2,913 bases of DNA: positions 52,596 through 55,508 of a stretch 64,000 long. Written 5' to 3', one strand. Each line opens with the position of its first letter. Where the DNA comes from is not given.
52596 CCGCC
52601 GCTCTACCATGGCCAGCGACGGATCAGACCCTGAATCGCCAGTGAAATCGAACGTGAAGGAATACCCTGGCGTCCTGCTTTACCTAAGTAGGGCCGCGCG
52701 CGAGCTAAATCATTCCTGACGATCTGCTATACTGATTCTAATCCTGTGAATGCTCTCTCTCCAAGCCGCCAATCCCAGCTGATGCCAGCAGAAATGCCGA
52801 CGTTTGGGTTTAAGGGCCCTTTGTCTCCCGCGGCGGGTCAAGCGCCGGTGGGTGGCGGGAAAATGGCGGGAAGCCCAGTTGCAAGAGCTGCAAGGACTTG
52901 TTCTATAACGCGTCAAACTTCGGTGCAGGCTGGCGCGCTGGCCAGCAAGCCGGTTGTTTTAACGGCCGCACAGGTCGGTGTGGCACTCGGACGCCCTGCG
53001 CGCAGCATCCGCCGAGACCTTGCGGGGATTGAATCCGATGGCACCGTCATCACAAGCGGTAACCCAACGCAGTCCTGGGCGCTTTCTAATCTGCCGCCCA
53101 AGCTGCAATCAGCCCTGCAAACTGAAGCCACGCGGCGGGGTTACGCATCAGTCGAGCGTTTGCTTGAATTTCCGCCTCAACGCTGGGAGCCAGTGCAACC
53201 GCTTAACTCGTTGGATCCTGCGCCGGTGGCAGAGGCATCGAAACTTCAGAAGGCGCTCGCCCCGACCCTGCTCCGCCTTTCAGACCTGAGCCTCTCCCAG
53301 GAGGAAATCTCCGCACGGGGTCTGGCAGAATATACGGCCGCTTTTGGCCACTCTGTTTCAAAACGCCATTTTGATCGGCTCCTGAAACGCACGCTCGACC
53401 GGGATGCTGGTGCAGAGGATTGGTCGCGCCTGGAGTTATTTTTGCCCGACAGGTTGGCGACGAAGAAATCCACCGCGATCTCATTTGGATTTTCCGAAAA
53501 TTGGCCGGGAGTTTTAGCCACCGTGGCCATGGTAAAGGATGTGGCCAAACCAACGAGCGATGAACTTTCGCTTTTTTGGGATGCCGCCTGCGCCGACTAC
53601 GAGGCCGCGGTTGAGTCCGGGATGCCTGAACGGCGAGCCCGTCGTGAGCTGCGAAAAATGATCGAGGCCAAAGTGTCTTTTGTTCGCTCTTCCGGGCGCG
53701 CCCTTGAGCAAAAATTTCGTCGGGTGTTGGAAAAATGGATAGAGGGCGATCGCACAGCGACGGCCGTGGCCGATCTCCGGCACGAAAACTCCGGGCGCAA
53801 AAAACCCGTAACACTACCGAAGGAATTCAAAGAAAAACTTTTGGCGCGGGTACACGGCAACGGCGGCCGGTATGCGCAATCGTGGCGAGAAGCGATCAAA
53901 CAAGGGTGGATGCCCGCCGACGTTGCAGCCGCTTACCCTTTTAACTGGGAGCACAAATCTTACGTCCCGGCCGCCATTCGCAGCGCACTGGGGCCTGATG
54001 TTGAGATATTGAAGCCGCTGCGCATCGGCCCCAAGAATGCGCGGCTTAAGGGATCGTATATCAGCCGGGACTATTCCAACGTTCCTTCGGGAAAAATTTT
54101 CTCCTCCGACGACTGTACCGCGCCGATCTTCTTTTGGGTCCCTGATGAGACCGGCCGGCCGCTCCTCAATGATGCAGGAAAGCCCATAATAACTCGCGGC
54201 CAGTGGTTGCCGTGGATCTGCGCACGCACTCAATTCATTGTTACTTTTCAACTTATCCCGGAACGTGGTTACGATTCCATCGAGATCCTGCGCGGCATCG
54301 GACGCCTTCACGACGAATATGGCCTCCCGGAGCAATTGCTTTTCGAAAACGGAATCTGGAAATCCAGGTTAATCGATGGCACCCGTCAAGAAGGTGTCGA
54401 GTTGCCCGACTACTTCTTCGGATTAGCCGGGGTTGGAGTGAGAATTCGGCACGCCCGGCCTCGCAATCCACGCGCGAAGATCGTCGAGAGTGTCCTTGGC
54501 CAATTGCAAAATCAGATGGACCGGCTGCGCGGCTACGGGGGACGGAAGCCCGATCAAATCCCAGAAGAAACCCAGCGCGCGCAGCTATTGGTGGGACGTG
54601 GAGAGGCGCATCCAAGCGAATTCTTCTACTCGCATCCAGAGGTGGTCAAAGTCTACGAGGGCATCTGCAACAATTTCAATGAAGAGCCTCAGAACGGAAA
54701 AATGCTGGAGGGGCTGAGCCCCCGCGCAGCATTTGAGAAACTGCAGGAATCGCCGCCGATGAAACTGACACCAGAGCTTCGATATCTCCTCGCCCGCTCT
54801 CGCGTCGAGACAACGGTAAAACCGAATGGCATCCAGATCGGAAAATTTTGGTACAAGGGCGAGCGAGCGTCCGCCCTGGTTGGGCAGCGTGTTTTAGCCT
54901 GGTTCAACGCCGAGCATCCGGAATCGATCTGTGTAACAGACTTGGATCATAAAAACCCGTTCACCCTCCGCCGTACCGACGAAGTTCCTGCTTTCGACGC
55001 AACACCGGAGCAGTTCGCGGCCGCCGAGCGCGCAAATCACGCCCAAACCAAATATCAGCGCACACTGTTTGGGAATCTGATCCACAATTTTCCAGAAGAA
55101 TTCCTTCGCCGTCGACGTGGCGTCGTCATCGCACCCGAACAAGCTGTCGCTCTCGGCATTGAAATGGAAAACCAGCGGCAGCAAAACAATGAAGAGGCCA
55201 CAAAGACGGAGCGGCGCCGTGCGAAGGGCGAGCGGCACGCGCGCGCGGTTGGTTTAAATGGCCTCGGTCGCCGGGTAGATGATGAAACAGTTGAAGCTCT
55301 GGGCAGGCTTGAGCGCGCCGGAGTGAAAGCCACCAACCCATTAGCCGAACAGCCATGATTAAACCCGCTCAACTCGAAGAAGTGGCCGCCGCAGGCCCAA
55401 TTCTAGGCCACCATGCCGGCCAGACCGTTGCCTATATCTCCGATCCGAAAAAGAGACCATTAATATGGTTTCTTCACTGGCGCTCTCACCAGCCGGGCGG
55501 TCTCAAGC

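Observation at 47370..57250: Compact Mu-like transposable module parked directly upstream of the dcw (mraZ) operator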

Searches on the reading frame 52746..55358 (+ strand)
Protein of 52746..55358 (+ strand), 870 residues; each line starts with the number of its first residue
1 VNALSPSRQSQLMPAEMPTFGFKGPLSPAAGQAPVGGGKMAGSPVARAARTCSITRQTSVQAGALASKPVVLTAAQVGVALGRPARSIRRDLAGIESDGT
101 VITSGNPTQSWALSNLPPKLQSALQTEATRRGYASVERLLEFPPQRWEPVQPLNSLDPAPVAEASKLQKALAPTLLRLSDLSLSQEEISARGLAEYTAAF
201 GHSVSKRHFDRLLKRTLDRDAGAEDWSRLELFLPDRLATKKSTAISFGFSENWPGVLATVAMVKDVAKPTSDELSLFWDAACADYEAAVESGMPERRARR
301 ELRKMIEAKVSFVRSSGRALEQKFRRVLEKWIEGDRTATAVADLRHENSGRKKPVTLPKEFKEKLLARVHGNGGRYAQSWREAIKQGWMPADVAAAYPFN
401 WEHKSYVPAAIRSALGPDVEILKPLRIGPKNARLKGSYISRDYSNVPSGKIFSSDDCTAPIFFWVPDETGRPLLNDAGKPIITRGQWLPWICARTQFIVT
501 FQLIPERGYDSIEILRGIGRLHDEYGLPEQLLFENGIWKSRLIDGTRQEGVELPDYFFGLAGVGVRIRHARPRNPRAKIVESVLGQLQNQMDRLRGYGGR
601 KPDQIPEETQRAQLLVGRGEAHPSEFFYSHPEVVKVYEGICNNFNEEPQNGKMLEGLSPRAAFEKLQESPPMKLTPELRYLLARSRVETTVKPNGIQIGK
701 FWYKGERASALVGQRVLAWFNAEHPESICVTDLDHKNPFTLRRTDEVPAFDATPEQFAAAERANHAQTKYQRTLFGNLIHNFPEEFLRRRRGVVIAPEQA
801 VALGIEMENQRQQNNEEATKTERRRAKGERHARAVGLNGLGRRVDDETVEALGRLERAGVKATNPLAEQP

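Call 3: search_protein_families(library=pfam, proteins=[window:52746-55358:+], max_evalue=0.1)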
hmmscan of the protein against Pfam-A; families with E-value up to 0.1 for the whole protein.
window:52746-55358:+ (870 aa): 1 family
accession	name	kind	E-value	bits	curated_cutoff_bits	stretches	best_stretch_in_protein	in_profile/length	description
PF09299.17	Mu-transpos_C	-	0.00011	22.5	21.7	1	682-735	3-56/61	Mu transposase, C-terminal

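Call 4: search_protein_families(library=phrogs, proteins=[window:52746-55358:+], max_evalue=0.01)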
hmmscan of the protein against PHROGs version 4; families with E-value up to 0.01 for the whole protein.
window:52746-55358:+ (870 aa): 1 family
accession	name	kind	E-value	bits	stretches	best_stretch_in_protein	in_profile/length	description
phrog_310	-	integration and excision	2.4e-25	90.5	1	357-775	189-580/696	transposase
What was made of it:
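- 52746..55358 (+): MuA/TnsB-family transposase. Gene callers start it at 52782 (858 aa). Probable acidic triad D456, E534, E581. phrog_310 2.4e-25 and Mu-transpos_C 1.1e-4 (calls 3, 4).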

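Call 11: find_encoding_contigs(protein=window:52746-55358:+, flank=10000, max_places=10)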
Protein window:52746-55358:+ (870 aa): no gene with exactly this product is on record in the collection.

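Call 12: find_homologous_proteins(query=window:52746-55358:+, max_evalue=0.00001)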
Query window:52746-55358:+ (870 aa): 6 proteins with E <= 0.00001 among 8000 candidates.
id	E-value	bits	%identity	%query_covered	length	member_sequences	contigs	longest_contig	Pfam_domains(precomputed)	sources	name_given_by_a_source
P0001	0.0e+0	1954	100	99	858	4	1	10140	-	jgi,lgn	-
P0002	0.0e+0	1145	63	92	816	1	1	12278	PF09299.18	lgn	-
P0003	0.0e+0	1047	58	90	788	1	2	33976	PF09299.18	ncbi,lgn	-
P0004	0.0e+0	1023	58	90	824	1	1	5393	PF09299.18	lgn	-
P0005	8.2e-266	903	54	89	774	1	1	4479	-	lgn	-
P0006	1.7e-106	376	34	79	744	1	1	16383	-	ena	-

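Call 13: find_encoding_contigs(protein=P0001, flank=10000, max_places=6)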
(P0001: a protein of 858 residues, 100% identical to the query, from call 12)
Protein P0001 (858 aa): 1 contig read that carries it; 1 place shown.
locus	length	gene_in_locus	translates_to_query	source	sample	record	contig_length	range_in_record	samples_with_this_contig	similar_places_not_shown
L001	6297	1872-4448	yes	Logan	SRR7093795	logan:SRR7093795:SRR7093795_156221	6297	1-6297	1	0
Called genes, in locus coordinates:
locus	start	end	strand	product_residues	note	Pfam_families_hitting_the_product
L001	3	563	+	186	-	?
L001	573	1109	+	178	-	-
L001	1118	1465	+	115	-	-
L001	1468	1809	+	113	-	PF12728:HTH_17 (weak)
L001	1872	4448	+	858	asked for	-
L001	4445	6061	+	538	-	PF13401:AAA_22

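Call 14: find_encoding_contigs(protein=P0002, flank=10000, max_places=6)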
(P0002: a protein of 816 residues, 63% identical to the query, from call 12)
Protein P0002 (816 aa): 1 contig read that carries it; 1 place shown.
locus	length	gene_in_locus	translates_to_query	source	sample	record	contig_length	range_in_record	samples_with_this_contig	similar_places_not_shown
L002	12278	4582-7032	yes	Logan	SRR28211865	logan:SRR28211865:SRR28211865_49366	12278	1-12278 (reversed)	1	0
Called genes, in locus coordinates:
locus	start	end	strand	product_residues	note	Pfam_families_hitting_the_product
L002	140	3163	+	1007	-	-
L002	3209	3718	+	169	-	-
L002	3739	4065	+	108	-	-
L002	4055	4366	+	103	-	-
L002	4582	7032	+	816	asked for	PF09299:Mu-transpos_C (weak)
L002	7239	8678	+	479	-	PF13401:AAA_22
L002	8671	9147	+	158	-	-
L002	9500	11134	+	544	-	PF24575:TPR_Slam (faint), PF13428:TPR_14 (faint), PF13431:TPR_17 (faint), PF13414:TPR_11 (weak)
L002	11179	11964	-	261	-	PF00072:Response_reg, PF04397:LytTR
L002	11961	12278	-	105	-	?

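Call 15: find_encoding_contigs(protein=P0003, flank=10000, max_places=6)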
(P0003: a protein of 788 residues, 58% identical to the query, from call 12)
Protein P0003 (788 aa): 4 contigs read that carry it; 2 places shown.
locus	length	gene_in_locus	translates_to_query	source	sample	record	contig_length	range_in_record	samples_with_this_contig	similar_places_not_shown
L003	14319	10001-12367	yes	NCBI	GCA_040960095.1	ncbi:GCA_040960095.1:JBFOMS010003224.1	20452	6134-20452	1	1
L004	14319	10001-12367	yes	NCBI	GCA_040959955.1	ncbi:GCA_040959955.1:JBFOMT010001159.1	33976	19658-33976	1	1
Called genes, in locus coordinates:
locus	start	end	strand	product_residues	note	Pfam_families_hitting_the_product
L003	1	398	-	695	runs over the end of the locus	PF03717:PBP_dimer, PF00905:Transpeptidase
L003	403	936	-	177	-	-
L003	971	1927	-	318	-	PF01795:Methyltransf_5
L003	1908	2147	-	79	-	-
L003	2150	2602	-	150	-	PF02381:MraZ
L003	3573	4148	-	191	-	-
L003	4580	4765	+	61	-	-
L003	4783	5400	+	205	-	-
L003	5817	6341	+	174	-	-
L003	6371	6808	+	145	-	-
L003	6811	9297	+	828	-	-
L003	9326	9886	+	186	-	-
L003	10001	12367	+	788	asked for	PF09299:Mu-transpos_C (weak)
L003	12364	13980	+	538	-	PF13401:AAA_22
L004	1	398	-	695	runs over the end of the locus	PF03717:PBP_dimer, PF00905:Transpeptidase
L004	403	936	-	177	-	-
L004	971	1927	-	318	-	PF01795:Methyltransf_5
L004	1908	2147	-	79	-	-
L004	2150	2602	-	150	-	PF02381:MraZ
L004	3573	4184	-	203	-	-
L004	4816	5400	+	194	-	-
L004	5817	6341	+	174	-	-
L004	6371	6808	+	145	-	-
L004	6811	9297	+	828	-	-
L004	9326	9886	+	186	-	-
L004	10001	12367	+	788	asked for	PF09299:Mu-transpos_C (weak)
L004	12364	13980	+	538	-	PF13401:AAA_22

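Call 16: find_encoding_contigs(protein=P0004, flank=10000, max_places=6)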
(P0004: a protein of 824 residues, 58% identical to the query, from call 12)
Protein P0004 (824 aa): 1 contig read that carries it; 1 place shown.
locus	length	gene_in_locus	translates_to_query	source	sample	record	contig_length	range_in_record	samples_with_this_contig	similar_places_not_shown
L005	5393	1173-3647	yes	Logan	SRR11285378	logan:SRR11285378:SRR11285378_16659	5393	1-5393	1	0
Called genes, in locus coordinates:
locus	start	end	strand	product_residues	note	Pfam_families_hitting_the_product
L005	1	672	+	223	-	?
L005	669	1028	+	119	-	-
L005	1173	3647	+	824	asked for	PF09299:Mu-transpos_C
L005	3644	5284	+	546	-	PF13401:AAA_22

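Call 17: find_encoding_contigs(protein=P0005, flank=10000, max_places=6)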
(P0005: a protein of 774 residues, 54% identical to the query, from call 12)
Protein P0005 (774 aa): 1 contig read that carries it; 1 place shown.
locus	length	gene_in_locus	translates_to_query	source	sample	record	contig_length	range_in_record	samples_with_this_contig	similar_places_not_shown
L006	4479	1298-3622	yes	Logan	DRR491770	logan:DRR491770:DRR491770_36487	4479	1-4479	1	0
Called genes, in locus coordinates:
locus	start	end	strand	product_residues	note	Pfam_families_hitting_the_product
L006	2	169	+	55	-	?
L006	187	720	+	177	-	-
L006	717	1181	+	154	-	-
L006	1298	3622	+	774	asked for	-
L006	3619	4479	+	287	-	?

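Call 18: find_encoding_contigs(protein=P0006, flank=10000, max_places=6)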
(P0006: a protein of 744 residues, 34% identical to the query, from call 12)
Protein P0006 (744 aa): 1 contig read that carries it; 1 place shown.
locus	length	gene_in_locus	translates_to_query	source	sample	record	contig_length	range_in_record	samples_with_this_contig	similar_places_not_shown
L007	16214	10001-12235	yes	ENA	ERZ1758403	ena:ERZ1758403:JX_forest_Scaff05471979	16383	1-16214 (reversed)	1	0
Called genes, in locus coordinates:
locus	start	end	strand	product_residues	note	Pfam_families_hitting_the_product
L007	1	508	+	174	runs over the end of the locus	-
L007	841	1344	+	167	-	-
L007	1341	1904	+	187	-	-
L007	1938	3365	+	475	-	-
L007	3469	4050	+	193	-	-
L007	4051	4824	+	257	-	-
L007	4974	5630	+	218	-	-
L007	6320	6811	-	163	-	-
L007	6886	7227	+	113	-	-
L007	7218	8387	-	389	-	PF00589:Phage_integrase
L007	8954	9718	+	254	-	-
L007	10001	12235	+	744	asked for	-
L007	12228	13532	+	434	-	PF13401:AAA_22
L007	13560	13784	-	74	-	-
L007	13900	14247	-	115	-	-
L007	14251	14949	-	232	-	PF00072:Response_reg, PF00486:Trans_reg_C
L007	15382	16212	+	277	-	?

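Call 31: find_related_loci(query=A2, collection=metagenome_contigs, flank=10000)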
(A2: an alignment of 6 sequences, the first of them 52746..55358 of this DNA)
Query A2 (870 aa) in metagenome_contigs; peptide patterns used: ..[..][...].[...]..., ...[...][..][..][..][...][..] (x = any residue, [..] = any of these).
207 stretches matched a pattern; 64 encode a relative of the query (tblastn E <= 1e-3); 64 distinct loci.
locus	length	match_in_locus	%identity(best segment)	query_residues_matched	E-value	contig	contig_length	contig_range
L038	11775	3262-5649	41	62-868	2e-180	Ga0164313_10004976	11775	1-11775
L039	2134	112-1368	63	452-870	0e+0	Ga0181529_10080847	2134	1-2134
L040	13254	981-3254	36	71-837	2e-143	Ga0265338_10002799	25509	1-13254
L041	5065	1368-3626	35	70-829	3e-136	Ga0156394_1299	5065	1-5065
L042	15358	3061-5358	37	66-838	5e-132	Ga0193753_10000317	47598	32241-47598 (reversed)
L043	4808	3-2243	36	88-837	7e-130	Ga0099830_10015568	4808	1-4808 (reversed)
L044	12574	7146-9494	35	72-868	6e-128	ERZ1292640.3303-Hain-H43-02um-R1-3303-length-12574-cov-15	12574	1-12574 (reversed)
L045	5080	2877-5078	36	71-807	2e-127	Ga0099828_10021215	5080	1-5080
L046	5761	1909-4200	36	71-837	1e-126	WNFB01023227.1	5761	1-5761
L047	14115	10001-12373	33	71-857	9e-123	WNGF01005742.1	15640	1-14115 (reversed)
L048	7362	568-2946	35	36-827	6e-122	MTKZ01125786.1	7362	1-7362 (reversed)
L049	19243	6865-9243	35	36-827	7e-122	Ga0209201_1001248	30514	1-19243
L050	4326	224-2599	34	71-857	1e-123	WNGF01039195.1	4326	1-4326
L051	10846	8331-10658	34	55-838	2e-121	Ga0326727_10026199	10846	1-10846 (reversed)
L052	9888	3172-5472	35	52-827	2e-120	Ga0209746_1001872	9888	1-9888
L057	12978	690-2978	33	71-838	1e-117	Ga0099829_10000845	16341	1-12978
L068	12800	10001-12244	30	72-838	6e-93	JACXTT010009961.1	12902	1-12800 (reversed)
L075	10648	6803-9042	33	27-771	2e-107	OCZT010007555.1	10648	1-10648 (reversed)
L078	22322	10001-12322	36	67-840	4e-139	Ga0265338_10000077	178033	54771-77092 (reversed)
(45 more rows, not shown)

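Call 32: find_related_loci(query=A2, collection=viral_contigs, flank=10000)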
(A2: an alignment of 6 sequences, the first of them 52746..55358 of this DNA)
Query A2 (870 aa) in viral_contigs; peptide patterns used: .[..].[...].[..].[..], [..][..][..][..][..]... (x = any residue, [..] = any of these).
36 stretches matched a pattern, but none encodes a relative of the query by tblastn (E <= 1e-3).
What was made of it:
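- Tried and rejected: IMG/VR scan (call 32).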

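Call 34: search_protein_families(library=phrogs, proteins=[L004:4783-5400:+, L004:5817-6341:+, L004:6371-6808:+, L004:6811-9297:+, L004:9326-9886:+, L004:3573-4184:-, L002:140-3163:+, L002:3209-3718:+, L002:8671-9147:+], max_evalue=0.01)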
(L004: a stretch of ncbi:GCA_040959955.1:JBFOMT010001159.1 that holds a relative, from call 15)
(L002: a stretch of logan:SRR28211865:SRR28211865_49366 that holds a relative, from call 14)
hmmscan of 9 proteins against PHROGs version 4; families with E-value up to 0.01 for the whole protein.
L004:4783-5400:+ (205 aa): 0 families

L004:5817-6341:+ (174 aa): 0 families

L004:6371-6808:+ (145 aa): 0 families

L004:6811-9297:+ (828 aa): 9 families
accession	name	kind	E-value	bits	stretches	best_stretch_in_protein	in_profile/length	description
phrog_19547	-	unknown function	2e-18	67.6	1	584-743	290-449/533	-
phrog_1107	-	tail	9.2e-17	61.2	1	589-743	1009-1159/1252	tail length tape measure protein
phrog_2854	-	tail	6.4e-14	52.6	1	72-719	68-731/855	tail length tape measure protein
phrog_1538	-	tail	3.7e-11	43.5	1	15-789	10-760/811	tail length tape measure protein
phrog_12798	-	tail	3.8e-09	36.3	1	600-729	808-926/1031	tail length tape measure protein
phrog_9483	-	tail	5.4e-08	32.8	1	76-247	62-240/657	tail length tape measure protein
phrog_30701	-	unknown function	1.9e-06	28.7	1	695-755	88-146/188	-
phrog_33680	-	unknown function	1.9e-05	23.9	1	719-753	630-664/726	-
phrog_10574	-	tail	7.7e-05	22.6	1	698-755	519-577/640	tail length tape measure protein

L004:9326-9886:+ (186 aa): 0 families

L004:3573-4184:- (203 aa): 4 families
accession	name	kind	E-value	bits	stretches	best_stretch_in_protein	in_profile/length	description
phrog_8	-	transcription regulation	5.7e-06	27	1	12-80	160-223/346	transcriptional regulator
phrog_2328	-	transcription regulation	7e-06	26.9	1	8-79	11-81/128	transcriptional repressor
phrog_2967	-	transcription regulation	1.3e-05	25.8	1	12-79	9-76/225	transcriptional regulator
phrog_147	-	transcription regulation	0.0032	18.8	1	13-78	4-72/100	transcriptional regulator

L002:140-3163:+ (1007 aa): 7 families
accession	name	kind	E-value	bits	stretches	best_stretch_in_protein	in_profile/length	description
phrog_9483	-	tail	2.4e-16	60.4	1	35-271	11-245/657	tail length tape measure protein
phrog_8462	-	tail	4.3e-13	49.9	1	16-401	6-377/672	tail length tape measure protein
phrog_24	-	tail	3.8e-09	36.2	1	397-999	518-1040/1151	tail length tape measure protein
phrog_13338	-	unknown function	2e-07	30.7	1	42-943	5-820/903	-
phrog_1506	-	tail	3e-07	29.9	1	588-963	876-1230/1269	tail length tape measure protein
phrog_2854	-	tail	0.0005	19.9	1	101-896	84-733/855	tail length tape measure protein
phrog_339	-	tail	0.0006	19.1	0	16-981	389-1070/1123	tail length tape measure protein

L002:3209-3718:+ (169 aa): 0 families

L002:8671-9147:+ (158 aa): 0 families

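Call 35: search_protein_families(library=pfam, proteins=[L004:4783-5400:+, L004:5817-6341:+, L004:6371-6808:+, L004:6811-9297:+, L004:9326-9886:+, L004:3573-4184:-, L002:140-3163:+, L002:3209-3718:+, L002:8671-9147:+], max_evalue=0.01)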
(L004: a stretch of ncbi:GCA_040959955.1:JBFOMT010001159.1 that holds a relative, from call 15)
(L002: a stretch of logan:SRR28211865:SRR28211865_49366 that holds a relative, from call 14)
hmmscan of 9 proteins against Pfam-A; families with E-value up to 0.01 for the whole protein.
L004:4783-5400:+ (205 aa): 1 family
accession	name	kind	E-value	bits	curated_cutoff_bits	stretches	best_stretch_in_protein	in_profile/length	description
PF02241.23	MCR_beta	-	0.00066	19.8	25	1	87-164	112-186/249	Methyl-coenzyme M reductase beta subunit, C-terminal domain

L004:5817-6341:+ (174 aa): 0 families

L004:6371-6808:+ (145 aa): 0 families

L004:6811-9297:+ (828 aa): 1 family
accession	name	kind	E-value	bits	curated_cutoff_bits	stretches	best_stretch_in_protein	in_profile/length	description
PF09718.15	Tape_meas_lam_C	-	0.0032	18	23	1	572-644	4-69/76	Lambda phage tail tape-measure protein (Tape_meas_lam_C)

L004:9326-9886:+ (186 aa): 0 families

L004:3573-4184:- (203 aa): 0 families

L002:140-3163:+ (1007 aa): 0 families

L002:3209-3718:+ (169 aa): 0 families

L002:8671-9147:+ (158 aa): 0 families

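Call 50: search_protein_families(library=ncbifam, proteins=[window:52746-55358:+], max_evalue=0.01)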
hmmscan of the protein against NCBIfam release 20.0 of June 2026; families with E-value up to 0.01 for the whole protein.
window:52746-55358:+ (870 aa): 0 families

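Call 51: search_protein_families(library=padloc, proteins=[window:52746-55358:+], max_evalue=0.01)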
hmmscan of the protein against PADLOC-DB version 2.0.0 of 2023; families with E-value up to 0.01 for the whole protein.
window:52746-55358:+ (870 aa): 0 families

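Call 52: search_solved_structures(query=A2, max_evalue=1, show_alignments=2)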
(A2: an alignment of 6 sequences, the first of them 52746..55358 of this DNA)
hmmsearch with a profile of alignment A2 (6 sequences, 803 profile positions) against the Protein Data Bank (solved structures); distinct sequences matched with E-value up to 1: 2.
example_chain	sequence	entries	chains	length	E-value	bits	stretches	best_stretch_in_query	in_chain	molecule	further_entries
6ke6_A9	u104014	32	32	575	0.45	11.9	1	648-707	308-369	U3 small nucleolar RNA-associated protein 9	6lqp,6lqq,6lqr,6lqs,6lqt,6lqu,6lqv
5wlc_LK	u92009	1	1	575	0.66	11.3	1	648-706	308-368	Utp9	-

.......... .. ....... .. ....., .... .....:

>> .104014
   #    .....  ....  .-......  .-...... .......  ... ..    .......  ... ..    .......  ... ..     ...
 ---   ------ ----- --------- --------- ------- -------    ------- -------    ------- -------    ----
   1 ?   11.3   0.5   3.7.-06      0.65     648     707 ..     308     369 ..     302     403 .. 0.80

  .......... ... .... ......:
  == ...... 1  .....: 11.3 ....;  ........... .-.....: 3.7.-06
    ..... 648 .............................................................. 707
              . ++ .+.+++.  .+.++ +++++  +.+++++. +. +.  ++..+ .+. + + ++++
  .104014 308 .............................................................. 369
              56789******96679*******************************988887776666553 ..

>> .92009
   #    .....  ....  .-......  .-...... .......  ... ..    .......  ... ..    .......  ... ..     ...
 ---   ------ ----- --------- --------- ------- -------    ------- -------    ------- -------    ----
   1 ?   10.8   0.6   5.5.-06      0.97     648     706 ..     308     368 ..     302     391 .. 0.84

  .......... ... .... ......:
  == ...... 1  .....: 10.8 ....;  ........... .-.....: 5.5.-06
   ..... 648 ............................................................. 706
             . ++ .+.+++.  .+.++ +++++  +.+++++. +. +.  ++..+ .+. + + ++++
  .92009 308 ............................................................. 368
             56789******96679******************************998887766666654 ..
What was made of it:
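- Tried and rejected: Transposase profile against the PDB (call 52).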

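Call 54: search_dna_similar(query=window:52746-55358:+, collection=phages, mode=protein, max_evalue=0.001, max_rows=15)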
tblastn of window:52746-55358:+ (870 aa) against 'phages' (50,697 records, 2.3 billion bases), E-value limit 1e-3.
No match.
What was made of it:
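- Closest known: Bacteriophage Mu and laboratory mini-Mu derivatives. Different: The transposase is so diverged that it has no sequence-level hit to MuA in the PDB (call 52) or to any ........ phage (call 54).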
